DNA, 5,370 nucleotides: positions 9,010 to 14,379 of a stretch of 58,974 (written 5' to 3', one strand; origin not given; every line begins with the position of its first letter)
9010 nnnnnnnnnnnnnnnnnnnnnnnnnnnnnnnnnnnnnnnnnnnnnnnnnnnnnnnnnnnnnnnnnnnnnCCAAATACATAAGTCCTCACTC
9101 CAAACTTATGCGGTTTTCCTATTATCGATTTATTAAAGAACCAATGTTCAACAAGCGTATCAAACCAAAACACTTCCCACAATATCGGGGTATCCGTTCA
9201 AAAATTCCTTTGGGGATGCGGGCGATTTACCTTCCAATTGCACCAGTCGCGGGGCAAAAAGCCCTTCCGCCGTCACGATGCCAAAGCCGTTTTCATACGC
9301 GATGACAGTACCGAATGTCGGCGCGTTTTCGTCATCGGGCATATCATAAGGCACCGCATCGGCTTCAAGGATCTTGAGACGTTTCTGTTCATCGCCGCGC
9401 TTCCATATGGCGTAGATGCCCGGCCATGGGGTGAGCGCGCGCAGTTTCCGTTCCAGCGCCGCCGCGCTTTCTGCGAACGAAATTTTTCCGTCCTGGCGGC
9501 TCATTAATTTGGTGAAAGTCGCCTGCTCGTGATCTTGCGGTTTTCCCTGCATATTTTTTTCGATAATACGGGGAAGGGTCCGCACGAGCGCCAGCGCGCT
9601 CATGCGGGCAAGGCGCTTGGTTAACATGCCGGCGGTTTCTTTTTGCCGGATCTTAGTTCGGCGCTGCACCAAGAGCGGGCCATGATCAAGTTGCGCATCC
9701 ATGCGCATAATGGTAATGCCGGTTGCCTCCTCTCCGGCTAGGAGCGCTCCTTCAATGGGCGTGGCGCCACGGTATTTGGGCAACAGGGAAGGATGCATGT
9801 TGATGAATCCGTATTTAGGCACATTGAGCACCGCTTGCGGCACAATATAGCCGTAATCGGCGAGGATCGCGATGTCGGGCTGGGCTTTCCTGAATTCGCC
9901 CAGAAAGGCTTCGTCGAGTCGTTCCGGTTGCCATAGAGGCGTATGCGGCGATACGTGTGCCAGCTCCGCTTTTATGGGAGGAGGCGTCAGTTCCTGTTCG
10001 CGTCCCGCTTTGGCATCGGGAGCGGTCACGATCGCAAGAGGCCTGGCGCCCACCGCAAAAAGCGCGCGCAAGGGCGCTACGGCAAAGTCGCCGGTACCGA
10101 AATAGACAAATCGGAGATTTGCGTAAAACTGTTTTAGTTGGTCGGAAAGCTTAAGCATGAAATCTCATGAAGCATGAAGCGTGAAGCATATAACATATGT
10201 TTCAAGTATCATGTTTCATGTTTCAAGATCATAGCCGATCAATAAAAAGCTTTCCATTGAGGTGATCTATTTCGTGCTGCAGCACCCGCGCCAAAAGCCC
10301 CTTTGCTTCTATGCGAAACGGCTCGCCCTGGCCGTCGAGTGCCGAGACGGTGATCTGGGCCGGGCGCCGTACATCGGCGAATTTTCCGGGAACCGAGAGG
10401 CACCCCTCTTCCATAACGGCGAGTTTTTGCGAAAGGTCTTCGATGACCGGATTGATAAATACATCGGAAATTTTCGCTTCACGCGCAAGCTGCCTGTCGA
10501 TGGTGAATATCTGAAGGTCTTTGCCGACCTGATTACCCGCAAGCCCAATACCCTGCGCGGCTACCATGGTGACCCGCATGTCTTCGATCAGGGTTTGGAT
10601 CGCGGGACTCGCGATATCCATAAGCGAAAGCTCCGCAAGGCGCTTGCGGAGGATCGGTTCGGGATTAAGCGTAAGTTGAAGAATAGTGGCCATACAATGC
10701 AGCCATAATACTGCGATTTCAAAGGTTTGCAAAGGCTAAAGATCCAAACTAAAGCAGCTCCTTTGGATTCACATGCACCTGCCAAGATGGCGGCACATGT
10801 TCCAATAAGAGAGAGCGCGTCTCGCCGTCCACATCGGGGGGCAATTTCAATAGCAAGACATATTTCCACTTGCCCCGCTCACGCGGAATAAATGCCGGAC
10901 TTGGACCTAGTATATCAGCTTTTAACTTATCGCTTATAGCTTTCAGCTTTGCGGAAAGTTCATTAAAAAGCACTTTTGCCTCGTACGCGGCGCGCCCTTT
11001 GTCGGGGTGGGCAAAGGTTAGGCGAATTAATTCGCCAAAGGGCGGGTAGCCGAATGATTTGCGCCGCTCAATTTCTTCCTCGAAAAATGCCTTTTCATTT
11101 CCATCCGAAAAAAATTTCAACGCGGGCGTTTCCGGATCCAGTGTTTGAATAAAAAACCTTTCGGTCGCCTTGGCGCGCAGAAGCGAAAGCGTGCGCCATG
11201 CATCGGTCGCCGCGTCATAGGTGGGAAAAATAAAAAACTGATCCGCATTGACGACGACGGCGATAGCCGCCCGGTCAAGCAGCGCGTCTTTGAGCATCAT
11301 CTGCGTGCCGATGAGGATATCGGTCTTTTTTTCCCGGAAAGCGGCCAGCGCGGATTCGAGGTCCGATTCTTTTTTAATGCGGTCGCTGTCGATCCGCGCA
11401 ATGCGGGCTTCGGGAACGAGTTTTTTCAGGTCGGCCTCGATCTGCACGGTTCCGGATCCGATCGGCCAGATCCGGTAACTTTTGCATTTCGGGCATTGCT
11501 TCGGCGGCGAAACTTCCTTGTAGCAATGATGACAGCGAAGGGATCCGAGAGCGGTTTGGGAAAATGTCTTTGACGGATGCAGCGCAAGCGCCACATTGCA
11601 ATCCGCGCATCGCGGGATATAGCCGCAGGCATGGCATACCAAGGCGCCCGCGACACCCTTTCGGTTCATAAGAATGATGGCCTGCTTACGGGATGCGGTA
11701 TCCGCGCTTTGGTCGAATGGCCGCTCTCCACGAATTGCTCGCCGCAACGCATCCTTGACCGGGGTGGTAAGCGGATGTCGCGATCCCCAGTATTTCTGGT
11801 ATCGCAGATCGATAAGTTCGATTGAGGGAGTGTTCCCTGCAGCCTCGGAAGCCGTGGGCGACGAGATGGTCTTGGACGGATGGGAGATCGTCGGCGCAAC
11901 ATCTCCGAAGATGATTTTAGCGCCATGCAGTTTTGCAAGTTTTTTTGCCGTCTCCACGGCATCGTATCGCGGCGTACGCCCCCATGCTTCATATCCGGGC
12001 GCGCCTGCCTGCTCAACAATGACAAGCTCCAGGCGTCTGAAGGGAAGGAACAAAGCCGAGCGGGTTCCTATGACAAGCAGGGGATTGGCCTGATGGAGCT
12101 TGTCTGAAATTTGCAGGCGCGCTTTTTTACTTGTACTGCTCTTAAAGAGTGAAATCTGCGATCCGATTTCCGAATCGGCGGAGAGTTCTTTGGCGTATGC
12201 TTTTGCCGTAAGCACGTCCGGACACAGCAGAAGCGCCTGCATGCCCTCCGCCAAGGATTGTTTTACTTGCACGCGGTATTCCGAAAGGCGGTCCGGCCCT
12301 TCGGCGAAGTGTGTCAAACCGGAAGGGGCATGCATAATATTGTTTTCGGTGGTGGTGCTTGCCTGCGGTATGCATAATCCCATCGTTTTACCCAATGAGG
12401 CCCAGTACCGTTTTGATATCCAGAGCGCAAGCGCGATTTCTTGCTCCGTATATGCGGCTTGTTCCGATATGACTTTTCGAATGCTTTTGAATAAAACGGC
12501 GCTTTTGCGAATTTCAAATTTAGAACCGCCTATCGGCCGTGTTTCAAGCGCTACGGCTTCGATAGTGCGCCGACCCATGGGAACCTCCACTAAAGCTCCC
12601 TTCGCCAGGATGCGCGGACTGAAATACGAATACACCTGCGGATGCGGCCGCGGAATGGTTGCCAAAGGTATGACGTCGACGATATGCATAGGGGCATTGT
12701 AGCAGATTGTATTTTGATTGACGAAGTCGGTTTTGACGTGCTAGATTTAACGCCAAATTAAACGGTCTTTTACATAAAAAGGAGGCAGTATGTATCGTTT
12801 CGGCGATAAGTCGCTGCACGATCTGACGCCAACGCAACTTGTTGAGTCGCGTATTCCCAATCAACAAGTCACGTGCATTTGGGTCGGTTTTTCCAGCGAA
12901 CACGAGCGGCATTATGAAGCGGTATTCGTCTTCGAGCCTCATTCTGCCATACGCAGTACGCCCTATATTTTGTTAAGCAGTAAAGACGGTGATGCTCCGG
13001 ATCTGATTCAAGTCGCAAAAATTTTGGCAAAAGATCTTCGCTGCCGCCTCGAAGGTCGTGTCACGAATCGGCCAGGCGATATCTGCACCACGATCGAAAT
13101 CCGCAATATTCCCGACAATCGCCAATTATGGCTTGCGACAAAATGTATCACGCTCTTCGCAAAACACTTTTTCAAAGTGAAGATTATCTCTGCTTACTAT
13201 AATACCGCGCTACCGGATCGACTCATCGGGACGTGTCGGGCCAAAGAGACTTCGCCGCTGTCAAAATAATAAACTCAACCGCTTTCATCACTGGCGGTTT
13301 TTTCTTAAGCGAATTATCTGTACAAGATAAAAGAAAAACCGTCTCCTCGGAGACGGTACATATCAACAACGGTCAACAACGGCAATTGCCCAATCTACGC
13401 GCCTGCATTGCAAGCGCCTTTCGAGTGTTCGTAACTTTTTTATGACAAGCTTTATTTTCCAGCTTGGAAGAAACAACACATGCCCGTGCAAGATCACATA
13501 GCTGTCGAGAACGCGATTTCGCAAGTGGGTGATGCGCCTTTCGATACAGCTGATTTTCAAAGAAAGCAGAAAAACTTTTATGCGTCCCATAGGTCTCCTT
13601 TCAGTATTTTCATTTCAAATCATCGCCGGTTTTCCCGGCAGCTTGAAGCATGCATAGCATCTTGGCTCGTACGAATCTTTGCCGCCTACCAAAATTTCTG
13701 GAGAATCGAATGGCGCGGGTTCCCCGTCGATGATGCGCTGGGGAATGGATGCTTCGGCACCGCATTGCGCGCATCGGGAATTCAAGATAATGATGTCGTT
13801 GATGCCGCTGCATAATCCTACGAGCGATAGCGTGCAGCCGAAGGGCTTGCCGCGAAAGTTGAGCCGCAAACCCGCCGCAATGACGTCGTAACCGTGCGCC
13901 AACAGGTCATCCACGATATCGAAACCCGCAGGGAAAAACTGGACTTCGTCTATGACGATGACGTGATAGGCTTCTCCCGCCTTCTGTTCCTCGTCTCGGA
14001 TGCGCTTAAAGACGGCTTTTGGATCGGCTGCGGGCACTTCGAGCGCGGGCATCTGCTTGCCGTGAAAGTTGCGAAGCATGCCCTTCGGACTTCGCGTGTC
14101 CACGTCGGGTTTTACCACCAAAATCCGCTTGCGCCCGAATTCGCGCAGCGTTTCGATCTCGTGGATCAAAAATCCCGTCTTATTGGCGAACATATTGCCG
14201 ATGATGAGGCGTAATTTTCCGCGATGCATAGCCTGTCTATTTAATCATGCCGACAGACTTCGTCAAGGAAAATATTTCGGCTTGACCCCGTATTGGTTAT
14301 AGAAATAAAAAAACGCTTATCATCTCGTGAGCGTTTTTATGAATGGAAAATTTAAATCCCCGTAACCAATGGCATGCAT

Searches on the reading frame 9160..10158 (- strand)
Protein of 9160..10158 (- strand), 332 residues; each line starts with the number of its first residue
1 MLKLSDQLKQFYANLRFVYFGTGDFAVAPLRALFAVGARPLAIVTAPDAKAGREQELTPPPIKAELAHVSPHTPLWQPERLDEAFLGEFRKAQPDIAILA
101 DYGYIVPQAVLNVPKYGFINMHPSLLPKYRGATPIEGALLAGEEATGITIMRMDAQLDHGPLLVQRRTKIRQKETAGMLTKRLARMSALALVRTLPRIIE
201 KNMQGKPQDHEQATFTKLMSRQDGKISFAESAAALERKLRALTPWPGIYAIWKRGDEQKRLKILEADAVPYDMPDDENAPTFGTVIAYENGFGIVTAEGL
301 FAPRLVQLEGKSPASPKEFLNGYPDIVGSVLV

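Call 39: search_protein_families(library=pfam, proteins=[window:9160-10158:-], max_evalue=0.00001)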
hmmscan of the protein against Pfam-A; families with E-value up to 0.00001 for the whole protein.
window:9160-10158:- (332 aa): 2 families
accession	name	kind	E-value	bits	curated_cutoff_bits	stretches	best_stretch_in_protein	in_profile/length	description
PF00551.24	Formyl_trans_N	-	5.2e-36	124.5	26.1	1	20-194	6-180/181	Formyl transferase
PF02911.23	Formyl_trans_C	-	1.4e-16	60.9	21.1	1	219-323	2-99/100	Formyl transferase, C-terminal domain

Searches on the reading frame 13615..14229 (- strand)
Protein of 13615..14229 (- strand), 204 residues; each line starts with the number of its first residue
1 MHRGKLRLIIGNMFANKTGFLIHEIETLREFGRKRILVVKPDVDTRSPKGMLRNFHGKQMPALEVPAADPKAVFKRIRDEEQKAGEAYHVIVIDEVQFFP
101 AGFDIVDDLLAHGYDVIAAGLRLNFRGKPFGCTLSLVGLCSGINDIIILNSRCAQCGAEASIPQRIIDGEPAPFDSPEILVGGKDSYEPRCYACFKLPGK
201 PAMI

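Call 88: search_protein_families(library=pfam, proteins=[window:13615-14229:-], max_evalue=0.001)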
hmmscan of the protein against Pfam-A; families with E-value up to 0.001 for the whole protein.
window:13615-14229:- (204 aa): 1 family
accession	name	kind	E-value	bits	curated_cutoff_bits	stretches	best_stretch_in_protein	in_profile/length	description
PF00265.24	TK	-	2.6e-31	109.2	20.6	1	4-195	1-176/176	Thymidine kinase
